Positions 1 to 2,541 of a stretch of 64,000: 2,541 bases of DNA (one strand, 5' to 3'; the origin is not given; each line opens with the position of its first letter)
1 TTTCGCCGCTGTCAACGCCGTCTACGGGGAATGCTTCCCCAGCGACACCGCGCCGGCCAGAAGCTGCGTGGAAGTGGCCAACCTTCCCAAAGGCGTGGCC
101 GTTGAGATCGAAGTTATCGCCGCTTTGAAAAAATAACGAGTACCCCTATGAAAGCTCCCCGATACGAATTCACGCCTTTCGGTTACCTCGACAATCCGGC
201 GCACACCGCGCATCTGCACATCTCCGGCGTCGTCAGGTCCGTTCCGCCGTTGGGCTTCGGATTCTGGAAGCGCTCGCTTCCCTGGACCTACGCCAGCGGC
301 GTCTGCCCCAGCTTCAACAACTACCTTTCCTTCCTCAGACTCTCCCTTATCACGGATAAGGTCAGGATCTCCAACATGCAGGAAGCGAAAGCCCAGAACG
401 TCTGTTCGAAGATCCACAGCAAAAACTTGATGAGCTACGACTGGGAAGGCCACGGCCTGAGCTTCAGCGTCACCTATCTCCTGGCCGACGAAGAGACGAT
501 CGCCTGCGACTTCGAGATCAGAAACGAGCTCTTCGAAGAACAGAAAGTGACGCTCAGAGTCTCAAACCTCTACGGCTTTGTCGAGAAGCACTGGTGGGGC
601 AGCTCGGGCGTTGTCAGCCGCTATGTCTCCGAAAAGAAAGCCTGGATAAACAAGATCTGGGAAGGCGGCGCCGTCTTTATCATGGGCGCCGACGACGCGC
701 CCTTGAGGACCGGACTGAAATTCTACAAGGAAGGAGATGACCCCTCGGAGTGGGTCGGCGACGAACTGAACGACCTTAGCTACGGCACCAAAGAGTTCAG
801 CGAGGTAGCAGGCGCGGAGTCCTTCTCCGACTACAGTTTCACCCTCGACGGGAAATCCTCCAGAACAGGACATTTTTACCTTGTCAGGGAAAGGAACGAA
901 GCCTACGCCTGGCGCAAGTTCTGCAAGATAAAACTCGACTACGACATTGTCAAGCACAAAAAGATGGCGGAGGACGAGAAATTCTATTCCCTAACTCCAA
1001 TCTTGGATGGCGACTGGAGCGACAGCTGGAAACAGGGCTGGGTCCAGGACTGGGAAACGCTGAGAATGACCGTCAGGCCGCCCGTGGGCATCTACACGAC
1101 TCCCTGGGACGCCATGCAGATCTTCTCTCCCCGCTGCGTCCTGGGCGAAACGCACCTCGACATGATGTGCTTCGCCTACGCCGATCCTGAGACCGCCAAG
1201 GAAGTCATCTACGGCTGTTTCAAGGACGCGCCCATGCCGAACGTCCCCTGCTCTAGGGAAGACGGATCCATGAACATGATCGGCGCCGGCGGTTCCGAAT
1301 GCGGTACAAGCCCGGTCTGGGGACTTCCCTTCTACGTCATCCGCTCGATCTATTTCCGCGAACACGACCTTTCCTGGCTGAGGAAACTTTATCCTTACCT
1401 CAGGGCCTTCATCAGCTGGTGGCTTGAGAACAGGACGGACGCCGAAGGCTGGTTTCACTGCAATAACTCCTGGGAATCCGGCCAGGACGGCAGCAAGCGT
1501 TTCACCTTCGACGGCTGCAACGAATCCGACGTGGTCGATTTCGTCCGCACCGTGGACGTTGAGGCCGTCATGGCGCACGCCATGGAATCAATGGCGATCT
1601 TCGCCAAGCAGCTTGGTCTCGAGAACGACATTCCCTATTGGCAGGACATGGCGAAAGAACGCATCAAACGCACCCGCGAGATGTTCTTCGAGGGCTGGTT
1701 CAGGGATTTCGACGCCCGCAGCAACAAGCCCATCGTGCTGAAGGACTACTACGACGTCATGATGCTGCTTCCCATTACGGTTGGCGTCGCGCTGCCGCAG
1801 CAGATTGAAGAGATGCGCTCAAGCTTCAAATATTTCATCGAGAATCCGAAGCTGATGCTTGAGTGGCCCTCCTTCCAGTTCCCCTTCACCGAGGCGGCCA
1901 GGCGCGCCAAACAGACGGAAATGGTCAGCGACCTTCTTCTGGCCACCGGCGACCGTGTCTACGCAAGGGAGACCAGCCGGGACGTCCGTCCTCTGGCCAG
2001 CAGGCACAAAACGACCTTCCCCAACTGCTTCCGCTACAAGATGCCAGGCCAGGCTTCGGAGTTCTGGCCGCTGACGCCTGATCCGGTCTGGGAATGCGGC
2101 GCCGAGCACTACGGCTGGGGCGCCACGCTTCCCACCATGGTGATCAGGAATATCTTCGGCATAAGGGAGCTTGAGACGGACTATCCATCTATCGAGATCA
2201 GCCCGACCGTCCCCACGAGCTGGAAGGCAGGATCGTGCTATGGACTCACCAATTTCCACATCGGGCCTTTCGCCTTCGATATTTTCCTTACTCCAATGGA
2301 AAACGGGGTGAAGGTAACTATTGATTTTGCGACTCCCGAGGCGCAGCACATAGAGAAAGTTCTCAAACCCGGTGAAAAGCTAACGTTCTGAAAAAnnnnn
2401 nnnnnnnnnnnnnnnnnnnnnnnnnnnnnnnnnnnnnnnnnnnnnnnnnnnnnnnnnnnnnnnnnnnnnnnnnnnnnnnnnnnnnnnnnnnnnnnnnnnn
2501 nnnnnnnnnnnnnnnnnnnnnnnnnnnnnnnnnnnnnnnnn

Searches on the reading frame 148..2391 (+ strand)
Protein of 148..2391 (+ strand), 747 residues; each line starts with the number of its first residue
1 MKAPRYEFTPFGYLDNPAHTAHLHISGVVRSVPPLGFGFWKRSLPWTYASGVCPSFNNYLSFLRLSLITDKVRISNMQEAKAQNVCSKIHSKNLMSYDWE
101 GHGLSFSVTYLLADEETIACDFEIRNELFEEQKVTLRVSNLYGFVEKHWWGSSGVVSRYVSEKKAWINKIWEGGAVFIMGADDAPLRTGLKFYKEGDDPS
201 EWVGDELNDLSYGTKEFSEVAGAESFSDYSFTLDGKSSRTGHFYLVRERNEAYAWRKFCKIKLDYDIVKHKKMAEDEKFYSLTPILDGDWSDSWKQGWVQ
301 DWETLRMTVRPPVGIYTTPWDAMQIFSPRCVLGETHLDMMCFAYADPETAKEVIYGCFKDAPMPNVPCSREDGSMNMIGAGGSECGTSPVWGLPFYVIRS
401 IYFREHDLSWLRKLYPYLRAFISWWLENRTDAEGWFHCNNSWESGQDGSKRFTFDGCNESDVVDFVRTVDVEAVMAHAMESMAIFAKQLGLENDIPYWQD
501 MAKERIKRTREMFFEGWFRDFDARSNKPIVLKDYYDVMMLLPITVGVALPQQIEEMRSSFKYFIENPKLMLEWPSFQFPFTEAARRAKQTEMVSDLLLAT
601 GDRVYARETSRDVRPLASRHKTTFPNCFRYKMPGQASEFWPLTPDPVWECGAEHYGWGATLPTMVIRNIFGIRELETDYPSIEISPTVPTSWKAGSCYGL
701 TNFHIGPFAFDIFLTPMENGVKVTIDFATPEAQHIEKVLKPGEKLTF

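Call 31: search_protein_families(library=pfam, proteins=[window:148-2391:+], max_evalue=0.001)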
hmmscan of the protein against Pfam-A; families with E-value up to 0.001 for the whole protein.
window:148-2391:+ (747 aa): 2 families
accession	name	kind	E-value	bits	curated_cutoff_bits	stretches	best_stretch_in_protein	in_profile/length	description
PF22422.2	MGH1-like_GH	-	2e-09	38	27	1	398-556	74-260/356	Mannosylglycerate hydrolase MGH1-like glycoside hydrolase domain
PF01204.24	Trehalase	-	1.3e-05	24.8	21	1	428-558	261-396/512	Trehalase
